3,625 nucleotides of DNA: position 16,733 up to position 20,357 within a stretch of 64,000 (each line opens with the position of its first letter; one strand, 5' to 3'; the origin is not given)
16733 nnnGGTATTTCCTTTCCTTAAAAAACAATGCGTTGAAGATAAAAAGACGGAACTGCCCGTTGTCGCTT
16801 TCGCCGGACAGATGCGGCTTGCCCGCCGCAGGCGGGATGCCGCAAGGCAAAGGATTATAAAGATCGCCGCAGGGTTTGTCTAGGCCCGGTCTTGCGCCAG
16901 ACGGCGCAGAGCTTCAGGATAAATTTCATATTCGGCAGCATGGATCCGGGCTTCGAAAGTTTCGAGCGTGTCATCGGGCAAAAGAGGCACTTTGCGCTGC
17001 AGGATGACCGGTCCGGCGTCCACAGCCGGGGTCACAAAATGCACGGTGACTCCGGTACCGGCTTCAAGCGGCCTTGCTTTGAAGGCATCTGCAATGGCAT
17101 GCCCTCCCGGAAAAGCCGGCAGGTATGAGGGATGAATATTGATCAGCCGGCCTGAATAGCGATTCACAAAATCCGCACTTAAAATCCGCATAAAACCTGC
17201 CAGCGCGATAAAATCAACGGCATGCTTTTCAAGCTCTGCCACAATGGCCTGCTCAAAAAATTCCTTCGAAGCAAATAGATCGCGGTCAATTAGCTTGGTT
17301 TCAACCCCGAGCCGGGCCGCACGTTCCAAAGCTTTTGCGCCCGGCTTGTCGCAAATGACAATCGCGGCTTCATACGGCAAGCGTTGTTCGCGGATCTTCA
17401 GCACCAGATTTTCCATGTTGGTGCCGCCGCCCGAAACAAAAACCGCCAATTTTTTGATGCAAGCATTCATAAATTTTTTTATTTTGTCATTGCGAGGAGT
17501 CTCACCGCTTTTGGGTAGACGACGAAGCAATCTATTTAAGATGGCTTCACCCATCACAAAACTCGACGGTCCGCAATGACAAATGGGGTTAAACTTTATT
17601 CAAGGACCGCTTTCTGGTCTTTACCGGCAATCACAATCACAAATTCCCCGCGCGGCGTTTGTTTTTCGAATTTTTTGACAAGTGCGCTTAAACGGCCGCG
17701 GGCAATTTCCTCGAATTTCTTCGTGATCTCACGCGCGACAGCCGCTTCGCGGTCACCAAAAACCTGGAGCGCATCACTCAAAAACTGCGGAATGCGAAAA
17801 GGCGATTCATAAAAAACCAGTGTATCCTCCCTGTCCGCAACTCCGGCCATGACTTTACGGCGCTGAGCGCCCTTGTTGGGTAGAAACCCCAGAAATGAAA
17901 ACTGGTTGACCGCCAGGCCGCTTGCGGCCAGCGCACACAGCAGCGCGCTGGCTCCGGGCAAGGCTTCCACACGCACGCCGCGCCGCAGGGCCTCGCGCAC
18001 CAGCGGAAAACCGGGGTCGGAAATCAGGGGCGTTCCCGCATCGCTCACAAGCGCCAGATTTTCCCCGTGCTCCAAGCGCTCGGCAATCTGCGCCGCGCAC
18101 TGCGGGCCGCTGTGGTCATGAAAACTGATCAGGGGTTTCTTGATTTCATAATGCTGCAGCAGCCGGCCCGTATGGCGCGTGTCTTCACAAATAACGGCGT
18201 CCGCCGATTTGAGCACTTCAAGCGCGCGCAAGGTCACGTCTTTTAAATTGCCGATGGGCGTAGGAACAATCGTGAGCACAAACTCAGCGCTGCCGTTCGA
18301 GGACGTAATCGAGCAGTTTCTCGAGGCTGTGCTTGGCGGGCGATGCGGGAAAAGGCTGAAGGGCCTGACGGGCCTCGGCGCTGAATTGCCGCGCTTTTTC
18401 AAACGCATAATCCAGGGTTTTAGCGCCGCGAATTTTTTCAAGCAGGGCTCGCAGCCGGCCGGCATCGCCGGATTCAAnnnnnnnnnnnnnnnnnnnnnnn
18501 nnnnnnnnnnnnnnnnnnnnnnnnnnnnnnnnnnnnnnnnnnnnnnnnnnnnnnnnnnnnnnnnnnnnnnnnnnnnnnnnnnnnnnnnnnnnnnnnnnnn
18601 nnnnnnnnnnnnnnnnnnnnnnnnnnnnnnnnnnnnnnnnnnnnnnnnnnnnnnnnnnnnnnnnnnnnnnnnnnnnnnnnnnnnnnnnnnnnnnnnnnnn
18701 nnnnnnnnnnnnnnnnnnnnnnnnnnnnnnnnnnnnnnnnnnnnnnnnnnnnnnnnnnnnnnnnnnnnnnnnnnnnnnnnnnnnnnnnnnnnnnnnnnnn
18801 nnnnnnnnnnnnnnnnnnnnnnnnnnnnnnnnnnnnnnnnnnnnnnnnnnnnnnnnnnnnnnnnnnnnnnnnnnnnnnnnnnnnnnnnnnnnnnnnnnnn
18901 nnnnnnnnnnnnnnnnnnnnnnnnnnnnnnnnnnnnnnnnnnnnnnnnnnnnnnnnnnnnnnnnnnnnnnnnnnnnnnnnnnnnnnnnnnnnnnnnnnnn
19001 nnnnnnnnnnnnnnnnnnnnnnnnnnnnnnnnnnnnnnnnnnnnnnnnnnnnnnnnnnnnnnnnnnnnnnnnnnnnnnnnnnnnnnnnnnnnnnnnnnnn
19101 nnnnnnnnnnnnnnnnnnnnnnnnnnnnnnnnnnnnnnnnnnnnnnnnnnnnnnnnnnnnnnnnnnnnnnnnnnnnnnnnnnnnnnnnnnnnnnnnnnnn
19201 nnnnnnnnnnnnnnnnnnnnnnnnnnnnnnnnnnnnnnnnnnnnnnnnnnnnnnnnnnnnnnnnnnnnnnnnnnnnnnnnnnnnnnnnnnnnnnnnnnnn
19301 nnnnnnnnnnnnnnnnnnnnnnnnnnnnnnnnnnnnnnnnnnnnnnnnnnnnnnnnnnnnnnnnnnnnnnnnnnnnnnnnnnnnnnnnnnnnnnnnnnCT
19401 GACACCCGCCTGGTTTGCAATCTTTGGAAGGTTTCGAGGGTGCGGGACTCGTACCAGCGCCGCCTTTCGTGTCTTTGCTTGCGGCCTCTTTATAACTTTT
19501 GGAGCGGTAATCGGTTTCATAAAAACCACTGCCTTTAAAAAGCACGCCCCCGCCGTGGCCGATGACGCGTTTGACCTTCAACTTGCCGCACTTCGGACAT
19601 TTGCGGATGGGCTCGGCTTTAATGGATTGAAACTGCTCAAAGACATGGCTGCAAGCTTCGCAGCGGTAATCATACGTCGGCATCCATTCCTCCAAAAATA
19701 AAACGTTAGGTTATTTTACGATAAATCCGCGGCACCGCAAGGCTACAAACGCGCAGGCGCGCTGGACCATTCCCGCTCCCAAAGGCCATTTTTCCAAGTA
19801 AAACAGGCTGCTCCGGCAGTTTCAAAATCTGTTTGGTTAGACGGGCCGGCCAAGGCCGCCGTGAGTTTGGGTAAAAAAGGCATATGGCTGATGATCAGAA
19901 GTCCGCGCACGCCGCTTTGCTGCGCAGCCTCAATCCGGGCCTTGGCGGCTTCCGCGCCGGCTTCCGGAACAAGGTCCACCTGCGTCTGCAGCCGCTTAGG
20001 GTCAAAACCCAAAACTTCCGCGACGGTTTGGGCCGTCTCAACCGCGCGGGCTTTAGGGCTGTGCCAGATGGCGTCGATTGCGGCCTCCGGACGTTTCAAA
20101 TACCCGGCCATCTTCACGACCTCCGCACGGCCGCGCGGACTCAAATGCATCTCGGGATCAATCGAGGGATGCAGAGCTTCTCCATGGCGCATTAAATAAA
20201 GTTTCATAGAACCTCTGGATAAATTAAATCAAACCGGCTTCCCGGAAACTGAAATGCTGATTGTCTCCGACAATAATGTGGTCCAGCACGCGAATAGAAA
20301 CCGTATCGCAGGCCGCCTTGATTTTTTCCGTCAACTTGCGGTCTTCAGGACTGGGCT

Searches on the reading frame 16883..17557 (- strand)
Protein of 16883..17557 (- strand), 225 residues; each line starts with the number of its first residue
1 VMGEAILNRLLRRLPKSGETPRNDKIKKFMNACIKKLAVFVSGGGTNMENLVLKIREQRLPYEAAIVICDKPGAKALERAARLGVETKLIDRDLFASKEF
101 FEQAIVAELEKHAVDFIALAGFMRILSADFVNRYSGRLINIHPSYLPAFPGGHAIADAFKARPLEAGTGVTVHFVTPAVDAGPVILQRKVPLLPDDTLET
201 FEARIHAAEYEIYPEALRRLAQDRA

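Call 37: search_protein_families(library=pfam, proteins=[window:16883-17557:-], max_evalue=0.00001)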
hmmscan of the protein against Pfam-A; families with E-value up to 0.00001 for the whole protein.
window:16883-17557:- (225 aa): 1 family
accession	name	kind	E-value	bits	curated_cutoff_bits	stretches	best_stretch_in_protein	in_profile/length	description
PF00551.24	Formyl_trans_N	-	1.5e-49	168.6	26.1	1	35-217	1-181/181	Formyl transferase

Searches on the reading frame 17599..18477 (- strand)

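Call 37: search_protein_families(library=pfam, proteins=[window:17599-18477:-], max_evalue=0.00001)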
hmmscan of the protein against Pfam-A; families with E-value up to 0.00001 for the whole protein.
window:17599-18477:- (293 aa): 1 family
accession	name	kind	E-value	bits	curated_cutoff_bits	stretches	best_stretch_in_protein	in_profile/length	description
PF00590.25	TP_methylase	-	1.2e-34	120.5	27.8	1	68-266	2-211/212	Tetrapyrrole (Corrin/Porphyrin) Methylases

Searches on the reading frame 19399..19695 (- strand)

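Call 37: search_protein_families(library=pfam, proteins=[window:19399-19695:-], max_evalue=0.00001)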
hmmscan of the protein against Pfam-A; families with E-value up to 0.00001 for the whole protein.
window:19399-19695:- (99 aa): 1 family
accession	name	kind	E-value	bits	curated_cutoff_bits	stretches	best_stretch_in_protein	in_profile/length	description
PF09723.15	Zn_ribbon_8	-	3.1e-17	62.7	34.4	1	5-45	1-41/41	Zinc ribbon domain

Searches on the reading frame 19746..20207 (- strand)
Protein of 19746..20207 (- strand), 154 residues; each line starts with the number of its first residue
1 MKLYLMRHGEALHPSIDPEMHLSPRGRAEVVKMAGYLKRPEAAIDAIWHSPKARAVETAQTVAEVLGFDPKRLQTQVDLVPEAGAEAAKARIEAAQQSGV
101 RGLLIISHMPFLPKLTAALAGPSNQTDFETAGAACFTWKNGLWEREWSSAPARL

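Call 35: find_encoding_contigs(protein=window:19746-20207:-, flank=10000, max_places=10)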
Protein window:19746-20207:- (154 aa): no gene with exactly this product is on record in the collection.
